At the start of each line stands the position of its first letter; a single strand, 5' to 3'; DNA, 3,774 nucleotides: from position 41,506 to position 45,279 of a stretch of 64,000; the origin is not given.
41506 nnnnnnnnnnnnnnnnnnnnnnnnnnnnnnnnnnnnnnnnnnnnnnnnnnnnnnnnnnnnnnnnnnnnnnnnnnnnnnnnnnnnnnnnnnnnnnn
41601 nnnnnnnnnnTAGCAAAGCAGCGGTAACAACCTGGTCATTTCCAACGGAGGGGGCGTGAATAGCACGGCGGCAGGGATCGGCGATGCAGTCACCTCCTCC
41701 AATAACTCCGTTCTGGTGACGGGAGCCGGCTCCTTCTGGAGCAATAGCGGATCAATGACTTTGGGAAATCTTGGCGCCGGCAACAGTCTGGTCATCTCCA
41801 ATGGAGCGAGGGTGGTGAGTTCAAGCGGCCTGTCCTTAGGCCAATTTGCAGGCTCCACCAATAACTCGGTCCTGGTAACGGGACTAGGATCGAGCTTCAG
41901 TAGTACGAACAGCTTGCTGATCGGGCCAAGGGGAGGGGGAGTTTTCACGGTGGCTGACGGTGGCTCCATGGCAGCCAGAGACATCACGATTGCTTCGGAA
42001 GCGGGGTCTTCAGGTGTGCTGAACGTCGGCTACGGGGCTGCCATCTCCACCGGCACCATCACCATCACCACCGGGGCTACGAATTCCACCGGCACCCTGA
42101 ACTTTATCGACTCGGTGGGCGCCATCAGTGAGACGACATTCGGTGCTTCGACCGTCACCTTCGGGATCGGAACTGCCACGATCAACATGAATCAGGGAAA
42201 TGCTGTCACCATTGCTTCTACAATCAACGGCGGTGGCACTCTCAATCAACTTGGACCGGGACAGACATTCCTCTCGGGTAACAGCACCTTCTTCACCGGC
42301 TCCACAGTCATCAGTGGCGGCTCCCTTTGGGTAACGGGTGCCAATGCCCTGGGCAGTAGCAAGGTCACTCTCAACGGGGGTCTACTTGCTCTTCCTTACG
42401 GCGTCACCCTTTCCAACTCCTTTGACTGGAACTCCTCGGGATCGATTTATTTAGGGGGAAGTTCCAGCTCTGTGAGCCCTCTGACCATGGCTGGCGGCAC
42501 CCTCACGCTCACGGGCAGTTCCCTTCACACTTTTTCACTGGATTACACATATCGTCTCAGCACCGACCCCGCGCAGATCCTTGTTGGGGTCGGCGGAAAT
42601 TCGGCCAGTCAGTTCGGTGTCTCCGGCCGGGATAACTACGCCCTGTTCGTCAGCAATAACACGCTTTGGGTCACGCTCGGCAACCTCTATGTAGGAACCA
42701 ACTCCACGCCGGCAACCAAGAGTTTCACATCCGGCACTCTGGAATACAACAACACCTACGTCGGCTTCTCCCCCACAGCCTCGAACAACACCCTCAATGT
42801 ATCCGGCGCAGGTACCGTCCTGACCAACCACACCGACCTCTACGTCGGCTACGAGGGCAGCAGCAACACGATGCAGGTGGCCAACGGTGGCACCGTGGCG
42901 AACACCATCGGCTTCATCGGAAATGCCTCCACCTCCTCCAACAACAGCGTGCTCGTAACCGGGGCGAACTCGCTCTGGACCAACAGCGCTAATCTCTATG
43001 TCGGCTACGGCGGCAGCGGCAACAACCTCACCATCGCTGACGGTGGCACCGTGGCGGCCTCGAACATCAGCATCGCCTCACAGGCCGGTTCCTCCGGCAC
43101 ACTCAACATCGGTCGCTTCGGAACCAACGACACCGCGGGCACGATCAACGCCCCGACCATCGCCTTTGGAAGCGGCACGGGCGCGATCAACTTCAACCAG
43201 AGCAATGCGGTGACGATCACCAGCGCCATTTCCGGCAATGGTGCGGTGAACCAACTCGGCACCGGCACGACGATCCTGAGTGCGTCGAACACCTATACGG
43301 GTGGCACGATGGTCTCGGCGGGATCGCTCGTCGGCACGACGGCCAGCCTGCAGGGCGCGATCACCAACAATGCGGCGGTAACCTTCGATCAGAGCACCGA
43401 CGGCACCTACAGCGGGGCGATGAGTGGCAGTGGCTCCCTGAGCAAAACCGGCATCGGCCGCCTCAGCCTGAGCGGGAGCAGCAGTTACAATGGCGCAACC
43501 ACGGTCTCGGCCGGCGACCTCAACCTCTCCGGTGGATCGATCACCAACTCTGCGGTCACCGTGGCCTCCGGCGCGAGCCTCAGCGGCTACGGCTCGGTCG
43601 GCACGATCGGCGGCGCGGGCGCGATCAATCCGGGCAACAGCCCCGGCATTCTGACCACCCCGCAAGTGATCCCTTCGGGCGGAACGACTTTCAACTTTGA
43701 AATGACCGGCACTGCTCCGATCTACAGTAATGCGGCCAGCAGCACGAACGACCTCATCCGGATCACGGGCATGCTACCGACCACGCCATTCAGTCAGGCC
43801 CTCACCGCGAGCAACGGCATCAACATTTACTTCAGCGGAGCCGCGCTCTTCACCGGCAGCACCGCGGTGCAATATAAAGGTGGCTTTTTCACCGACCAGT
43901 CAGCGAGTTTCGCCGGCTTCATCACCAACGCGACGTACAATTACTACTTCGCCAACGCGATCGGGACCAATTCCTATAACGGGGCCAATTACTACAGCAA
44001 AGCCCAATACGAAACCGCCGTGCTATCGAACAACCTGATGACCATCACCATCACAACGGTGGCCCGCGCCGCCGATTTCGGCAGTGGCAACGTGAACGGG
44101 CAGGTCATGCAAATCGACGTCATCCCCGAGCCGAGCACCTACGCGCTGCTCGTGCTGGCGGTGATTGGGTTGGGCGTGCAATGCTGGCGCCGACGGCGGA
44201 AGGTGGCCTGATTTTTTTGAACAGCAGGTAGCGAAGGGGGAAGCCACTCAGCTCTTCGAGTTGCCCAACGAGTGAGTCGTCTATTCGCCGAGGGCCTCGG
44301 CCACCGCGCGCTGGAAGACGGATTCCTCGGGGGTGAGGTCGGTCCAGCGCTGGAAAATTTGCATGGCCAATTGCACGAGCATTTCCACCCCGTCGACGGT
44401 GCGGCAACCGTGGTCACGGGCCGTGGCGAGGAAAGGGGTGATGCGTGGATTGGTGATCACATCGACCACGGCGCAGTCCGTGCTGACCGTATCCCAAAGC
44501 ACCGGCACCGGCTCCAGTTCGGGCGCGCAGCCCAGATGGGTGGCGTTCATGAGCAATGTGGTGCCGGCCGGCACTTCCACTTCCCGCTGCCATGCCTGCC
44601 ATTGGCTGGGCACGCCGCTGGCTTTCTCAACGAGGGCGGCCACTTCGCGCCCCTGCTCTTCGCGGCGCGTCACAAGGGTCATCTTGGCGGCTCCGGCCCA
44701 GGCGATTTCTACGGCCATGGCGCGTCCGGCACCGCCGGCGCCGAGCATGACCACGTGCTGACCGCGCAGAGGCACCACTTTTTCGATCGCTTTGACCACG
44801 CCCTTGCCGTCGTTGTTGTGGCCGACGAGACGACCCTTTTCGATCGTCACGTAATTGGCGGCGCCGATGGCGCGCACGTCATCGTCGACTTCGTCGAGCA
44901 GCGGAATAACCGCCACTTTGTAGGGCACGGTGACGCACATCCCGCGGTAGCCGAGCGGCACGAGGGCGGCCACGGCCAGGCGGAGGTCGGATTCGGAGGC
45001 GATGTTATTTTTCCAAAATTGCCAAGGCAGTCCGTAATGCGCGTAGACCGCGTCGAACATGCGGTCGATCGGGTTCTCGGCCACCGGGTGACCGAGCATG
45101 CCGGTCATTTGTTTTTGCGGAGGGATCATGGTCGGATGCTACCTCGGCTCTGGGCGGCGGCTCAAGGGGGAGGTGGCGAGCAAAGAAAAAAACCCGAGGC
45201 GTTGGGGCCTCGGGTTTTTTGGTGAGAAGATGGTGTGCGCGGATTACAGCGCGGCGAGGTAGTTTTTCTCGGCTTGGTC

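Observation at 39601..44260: HigBA plus PEP-CTERM surface-protein block bounded by a perfect 14-bp inverted repeat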

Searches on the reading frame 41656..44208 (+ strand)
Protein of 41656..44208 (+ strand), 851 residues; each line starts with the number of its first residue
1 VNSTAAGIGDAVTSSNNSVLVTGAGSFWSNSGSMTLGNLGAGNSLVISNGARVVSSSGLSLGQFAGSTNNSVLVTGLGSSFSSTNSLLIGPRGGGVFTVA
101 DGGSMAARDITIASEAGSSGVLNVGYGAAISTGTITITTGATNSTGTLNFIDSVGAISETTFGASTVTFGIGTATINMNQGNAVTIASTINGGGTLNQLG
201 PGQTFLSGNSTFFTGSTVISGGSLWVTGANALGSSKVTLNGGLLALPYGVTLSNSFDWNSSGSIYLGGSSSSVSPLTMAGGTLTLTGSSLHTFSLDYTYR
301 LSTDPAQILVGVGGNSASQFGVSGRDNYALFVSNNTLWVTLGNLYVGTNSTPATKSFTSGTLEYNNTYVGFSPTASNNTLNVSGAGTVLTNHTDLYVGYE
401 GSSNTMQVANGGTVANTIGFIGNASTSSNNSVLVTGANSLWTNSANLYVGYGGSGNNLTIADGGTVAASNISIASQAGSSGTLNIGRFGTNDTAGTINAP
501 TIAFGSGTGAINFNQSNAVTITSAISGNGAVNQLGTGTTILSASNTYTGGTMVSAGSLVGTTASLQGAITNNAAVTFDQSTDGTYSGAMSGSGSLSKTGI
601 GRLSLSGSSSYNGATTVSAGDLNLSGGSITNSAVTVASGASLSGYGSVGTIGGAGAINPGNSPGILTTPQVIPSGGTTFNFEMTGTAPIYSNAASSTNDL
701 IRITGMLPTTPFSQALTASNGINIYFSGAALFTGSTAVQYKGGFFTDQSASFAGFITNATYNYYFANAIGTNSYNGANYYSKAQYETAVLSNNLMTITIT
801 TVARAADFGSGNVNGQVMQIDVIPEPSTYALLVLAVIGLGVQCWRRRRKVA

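Call 6: search_protein_families(library=pfam, proteins=[window:41656-44208:+])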
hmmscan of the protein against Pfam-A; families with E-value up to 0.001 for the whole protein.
window:41656-44208:+ (851 aa): 2 families
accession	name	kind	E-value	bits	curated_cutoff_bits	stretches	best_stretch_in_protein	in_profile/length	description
PF12951.13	PATR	-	4e-13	49.6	27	2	595-623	1-29/30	Passenger-associated-transport-repeat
PF07589.16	PEP-CTERM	-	0.00072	20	20.7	0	823-846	2-24/24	PEP-CTERM motif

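Call 19: find_encoding_contigs(protein=window:41656-44208:+, flank=6000, max_places=10)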
Protein window:41656-44208:+ (851 aa): 3 contigs read that carry it; 2 places shown.
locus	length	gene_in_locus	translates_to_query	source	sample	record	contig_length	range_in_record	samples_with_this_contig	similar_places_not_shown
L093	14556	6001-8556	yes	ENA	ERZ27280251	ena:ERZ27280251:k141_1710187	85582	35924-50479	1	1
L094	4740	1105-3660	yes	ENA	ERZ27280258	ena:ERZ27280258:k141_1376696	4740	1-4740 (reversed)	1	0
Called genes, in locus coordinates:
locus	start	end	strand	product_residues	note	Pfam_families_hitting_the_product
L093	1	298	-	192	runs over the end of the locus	PF01797:Y1_Tnp (weak)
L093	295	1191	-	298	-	-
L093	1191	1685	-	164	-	-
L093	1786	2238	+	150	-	-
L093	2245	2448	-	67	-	-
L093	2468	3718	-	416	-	PF00155:Aminotran_1_2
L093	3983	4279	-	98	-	PF01381:HTH_3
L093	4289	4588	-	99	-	PF05015:HigB-like_toxin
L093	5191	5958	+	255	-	-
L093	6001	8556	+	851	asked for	PF12951:PATR (weak)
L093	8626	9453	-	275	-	PF08501:Shikimate_dh_N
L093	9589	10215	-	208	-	PF00081:Sod_Fe_N, PF02777:Sod_Fe_C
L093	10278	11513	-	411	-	-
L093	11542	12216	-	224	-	PF13481:AAA_25 (faint), PF03193:RsgA_GTPase (weak), PF00005:ABC_tran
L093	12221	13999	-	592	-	PF00587:tRNA-synt_2b (weak), PF03129:HGTP_anticodon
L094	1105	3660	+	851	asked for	PF12951:PATR (weak)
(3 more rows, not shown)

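Call 34: find_homologous_proteins(query=window:41656-44208:+)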
Query window:41656-44208:+ (851 aa): 1471 proteins with E <= 0.001 among 8000 candidates; the best 120 are listed.
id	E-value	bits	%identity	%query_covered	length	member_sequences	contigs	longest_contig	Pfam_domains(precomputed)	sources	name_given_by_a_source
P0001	0.0e+0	1726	96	100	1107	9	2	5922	PF12951.14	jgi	-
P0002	0.0e+0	1137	57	98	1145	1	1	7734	PF12951.14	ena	-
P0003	0.0e+0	1102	66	67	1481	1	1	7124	PF12951.14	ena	-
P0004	1.0e-236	807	69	63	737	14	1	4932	PF12951.14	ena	-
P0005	4.6e-235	801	42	56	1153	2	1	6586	PF12951.14,PF25296.2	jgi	jgi:T5SS/PEP-CTERM-associated repeat protein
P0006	4.4e-216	738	46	25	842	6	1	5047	PF12951.14,PF07589.17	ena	-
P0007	7.1e-216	738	67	66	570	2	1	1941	PF12951.14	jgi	jgi:T5SS/PEP-CTERM-associated repeat protein/autotransporter-associated beta strand protein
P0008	2.3e-209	716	64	62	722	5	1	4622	PF12951.14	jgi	jgi:T5SS/PEP-CTERM-associated repeat protein/autotransporter-associated beta strand protein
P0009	2.9e-209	716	68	38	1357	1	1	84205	PF12951.14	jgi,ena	-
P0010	1.8e-204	700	42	97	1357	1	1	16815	PF12951.14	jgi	jgi:autotransporter-associated beta strand protein/T5SS/PEP-CTERM-associated repeat protein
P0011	1.6e-195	670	49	29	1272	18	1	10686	PF12951.14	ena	-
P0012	1.9e-191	657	73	57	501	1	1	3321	PF12951.14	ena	-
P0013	6.3e-191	655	76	49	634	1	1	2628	PF12951.14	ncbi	-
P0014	1.9e-182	627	41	70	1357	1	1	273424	PF12951.14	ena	-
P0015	1.9e-177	610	36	99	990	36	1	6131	PF12951.14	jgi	jgi:T5SS/PEP-CTERM-associated repeat protein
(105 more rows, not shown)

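Call 35: find_encoding_contigs(protein=P0001, flank=6000, max_places=6)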
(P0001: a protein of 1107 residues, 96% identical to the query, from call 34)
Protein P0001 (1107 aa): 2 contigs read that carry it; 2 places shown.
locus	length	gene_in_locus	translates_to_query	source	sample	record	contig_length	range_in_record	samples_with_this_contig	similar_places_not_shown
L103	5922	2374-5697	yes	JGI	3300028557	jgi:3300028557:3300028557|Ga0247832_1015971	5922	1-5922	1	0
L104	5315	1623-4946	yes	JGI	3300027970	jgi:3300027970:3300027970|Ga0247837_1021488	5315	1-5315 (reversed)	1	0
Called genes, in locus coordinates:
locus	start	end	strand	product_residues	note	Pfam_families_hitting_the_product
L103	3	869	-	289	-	?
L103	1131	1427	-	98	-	PF01381:HTH_3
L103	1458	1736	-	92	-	PF05015:HigB-like_toxin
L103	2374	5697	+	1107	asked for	PF12951:PATR (weak)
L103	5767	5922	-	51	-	?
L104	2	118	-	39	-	?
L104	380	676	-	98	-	PF01381:HTH_3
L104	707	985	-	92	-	PF05015:HigB-like_toxin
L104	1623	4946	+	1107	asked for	PF12951:PATR (weak)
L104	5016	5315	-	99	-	?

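Call 36: find_encoding_contigs(protein=P0002, flank=6000, max_places=6)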
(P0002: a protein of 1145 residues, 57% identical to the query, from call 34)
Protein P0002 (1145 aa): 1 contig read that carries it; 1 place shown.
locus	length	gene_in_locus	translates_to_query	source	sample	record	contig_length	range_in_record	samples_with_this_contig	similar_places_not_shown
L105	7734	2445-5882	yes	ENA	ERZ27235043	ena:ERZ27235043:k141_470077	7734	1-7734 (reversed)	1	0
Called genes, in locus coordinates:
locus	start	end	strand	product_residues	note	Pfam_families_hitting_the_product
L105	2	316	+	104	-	?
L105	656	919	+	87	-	PF04014:MazE_antitoxin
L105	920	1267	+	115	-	PF02452:PemK_toxin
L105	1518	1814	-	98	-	PF01381:HTH_3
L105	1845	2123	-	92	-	PF05015:HigB-like_toxin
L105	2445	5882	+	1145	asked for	PF12951:PATR (weak)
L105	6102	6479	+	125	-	-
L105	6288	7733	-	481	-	?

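Call 37: find_encoding_contigs(protein=P0003, flank=6000, max_places=6)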
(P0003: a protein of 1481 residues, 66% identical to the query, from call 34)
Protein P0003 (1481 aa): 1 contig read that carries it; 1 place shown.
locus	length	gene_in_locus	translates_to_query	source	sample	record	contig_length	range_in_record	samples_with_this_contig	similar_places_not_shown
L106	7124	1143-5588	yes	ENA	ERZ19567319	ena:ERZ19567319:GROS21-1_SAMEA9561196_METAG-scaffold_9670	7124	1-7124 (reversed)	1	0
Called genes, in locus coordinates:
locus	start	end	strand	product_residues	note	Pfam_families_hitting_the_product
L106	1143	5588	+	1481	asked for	PF12951:PATR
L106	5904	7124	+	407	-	?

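Call 42: search_protein_families(library=pfam, proteins=[L105:6102-6479:+, L105:6288-7733:-, L105:2-316:+, L106:5904-7124:+], max_evalue=0.01)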
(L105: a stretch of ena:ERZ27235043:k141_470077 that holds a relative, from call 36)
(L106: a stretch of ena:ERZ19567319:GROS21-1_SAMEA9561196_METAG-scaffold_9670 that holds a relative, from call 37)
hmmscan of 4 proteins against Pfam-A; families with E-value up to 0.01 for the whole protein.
L105:6102-6479:+ (125 aa): 0 families

L105:6288-7733:- (481 aa): 3 families
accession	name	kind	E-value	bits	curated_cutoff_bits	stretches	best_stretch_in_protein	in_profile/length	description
PF00773.25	RNB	-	3.1e-109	365.7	29.3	1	32-349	1-323/326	RNB domain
PF00575.29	S1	-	1.9e-08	35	22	1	398-474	3-67/74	S1 RNA binding domain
PF18614.7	RNase_II_C_S1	-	0.0053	17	26.6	0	457-481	35-59/59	RNase II-type exonuclease C-terminal S1 domain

L105:2-316:+ (104 aa): 1 family
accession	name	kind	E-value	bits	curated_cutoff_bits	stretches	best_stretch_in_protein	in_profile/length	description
PF00072.30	Response_reg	-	9.1e-14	52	30.2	1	2-83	21-100/111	Response regulator receiver domain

L106:5904-7124:+ (407 aa): 0 families

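Call 49: search_protein_families(library=ncbifam, proteins=[window:41656-44208:+, P0001], max_evalue=0.001)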
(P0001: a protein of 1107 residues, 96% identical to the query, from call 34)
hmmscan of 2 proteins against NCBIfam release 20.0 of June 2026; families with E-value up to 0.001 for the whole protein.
window:41656-44208:+ (851 aa): 5 families
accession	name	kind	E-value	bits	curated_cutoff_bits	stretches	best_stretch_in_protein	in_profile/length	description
TIGR04393.1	rpt_T5SS_PEPC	repeat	6.2e-29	99.8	23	4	419-467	2-48/49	T5SS/PEP-CTERM-associated repeat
TIGR02601.1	autotrns_rpt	repeat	3.2e-10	39.6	19.85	2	594-620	1-27/32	beta strand repeat protein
NF051851.1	AtpSerPepEprS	equivalog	2.3e-08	32.5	1700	1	592-687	449-545/988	autotransporter serine peptidase EprS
NF011847.1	PRK15319.1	equivalog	1e-06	26.2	2249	1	494-680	725-913/2050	fibronectin-binding autotransporter adhesin ShdA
TIGR02595.1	PEP_CTERM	domain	0.00077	20.1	16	0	823-847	1-22/24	PEP-CTERM sorting domain-containing protein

P0001 (1107 aa): 2 families
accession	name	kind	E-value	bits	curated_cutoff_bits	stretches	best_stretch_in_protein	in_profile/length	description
TIGR04393.1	rpt_T5SS_PEPC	repeat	1.1e-47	159.9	23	7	679-727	2-48/49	T5SS/PEP-CTERM-associated repeat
TIGR02601.1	autotrns_rpt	repeat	7.7e-10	38.4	19.85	2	854-880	1-27/32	beta strand repeat protein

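Call 50: search_protein_families(library=padloc, proteins=[window:41656-44208:+], max_evalue=0.001)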
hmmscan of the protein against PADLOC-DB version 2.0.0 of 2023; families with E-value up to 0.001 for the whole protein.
window:41656-44208:+ (851 aa): 0 families

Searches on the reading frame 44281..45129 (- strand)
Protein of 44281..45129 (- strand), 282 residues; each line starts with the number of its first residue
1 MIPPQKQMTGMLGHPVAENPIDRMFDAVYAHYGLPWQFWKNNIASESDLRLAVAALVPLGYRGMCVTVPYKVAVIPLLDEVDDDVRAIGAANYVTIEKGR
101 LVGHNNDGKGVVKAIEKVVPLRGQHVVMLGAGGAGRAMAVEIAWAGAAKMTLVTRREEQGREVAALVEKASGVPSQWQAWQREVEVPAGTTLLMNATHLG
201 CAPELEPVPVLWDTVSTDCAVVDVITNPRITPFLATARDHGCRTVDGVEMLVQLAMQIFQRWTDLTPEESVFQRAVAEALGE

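Call 6: search_protein_families(library=pfam, proteins=[window:44281-45129:-])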
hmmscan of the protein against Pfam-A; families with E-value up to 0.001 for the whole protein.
window:44281-45129:- (282 aa): 2 families
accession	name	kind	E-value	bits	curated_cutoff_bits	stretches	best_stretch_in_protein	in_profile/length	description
PF08501.16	Shikimate_dh_N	-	1.2e-12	48.3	27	1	12-94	2-83/83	Shikimate dehydrogenase substrate binding domain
PF03435.24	Sacchrp_dh_NADP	-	0.00047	20.9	25.1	0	126-167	1-43/129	Saccharopine dehydrogenase NADP binding domain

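Call 18: find_encoding_contigs(protein=window:44284-45108:-, flank=10000, max_places=10)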
Protein window:44284-45108:- (275 aa): 3 contigs read that carry it; 2 places shown.
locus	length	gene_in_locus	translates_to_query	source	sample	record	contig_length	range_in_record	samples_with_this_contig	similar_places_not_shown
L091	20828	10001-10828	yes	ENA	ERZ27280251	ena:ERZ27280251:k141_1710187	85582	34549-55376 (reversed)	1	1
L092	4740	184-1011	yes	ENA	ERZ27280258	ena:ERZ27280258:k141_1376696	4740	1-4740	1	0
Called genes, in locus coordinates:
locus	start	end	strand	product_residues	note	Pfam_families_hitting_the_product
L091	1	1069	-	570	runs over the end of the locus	PF02518:HATPase_c (weak), PF13589:HATPase_c_3, PF01119:DNA_mis_repair, PF08676:MutL_C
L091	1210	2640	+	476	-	-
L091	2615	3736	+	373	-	PF02636:Methyltransf_28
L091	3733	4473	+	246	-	PF09844:DUF2071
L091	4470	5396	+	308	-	PF00903:Glyoxalase (weak)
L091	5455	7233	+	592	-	PF00587:tRNA-synt_2b (weak), PF03129:HGTP_anticodon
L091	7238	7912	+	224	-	PF13481:AAA_25 (faint), PF03193:RsgA_GTPase (weak), PF00005:ABC_tran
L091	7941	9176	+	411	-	-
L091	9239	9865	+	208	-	PF00081:Sod_Fe_N, PF02777:Sod_Fe_C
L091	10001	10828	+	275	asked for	PF08501:Shikimate_dh_N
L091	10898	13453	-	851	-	PF12951:PATR (weak)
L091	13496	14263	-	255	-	-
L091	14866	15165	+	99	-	PF05015:HigB-like_toxin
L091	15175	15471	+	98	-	PF01381:HTH_3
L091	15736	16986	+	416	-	PF00155:Aminotran_1_2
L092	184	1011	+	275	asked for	PF08501:Shikimate_dh_N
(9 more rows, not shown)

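Call 49: search_protein_families(library=ncbifam, proteins=[window:44281-45129:-], max_evalue=0.001)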
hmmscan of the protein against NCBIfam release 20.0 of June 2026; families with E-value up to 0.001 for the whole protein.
window:44281-45129:- (282 aa): 17 families
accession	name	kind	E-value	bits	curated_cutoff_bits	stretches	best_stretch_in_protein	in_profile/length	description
NF001319.0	PRK00258.3-3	equivalog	3.8e-58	196.7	252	1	5-281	5-275/279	shikimate dehydrogenase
TIGR00507.1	aroE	equivalog_domain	1.7e-54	184.8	200.2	1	8-280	2-269/270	shikimate dehydrogenase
NF001312.0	PRK00258.1-4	equivalog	2.8e-43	148.2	295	1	7-268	10-269/285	shikimate dehydrogenase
NF009201.0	PRK12549.1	subfamily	3.2e-41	141.4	235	1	45-277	50-281/286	shikimate dehydrogenase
NF001314.0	PRK00258.2-2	equivalog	3.2e-41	141.3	248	1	2-280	3-288/290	shikimate dehydrogenase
NF001322.0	PRK00258.3-6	equivalog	2.2e-40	138.7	285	1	6-282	5-269/272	shikimate dehydrogenase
NF001315.0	PRK00258.2-4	equivalog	2e-36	125.7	413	1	45-271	45-275/284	shikimate dehydrogenase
NF001311.0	PRK00258.1-3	equivalog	2.1e-36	125.6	235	1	7-280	6-273/279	shikimate dehydrogenase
NF009202.0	PRK12550.1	equivalog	9.6e-34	116.9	306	1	23-277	25-268/272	shikimate 5-dehydrogenase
NF009200.0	PRK12548.1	subfamily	9.8e-34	117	432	1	5-264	8-275/289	shikimate dehydrogenase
NF001310.0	PRK00258.1-2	equivalog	1.6e-33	116.1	221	1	11-272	7-268/279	shikimate dehydrogenase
NF001313.0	PRK00258.2-1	equivalog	2.8e-32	112.4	431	1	7-264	10-274/290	shikimate dehydrogenase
NF010631.0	PRK14027.1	equivalog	2.9e-28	99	515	1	44-271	46-275/283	quinate/shikimate dehydrogenase (NAD+)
NF006802.0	PRK09310.1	equivalog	3.3e-28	98.8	598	1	5-263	214-454/477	bifunctional 3-dehydroquinate dehydratase/shikimate dehydrogenase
NF001316.0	PRK00258.2-5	equivalog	1.7e-26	93.1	247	1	9-278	4-259/263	shikimate dehydrogenase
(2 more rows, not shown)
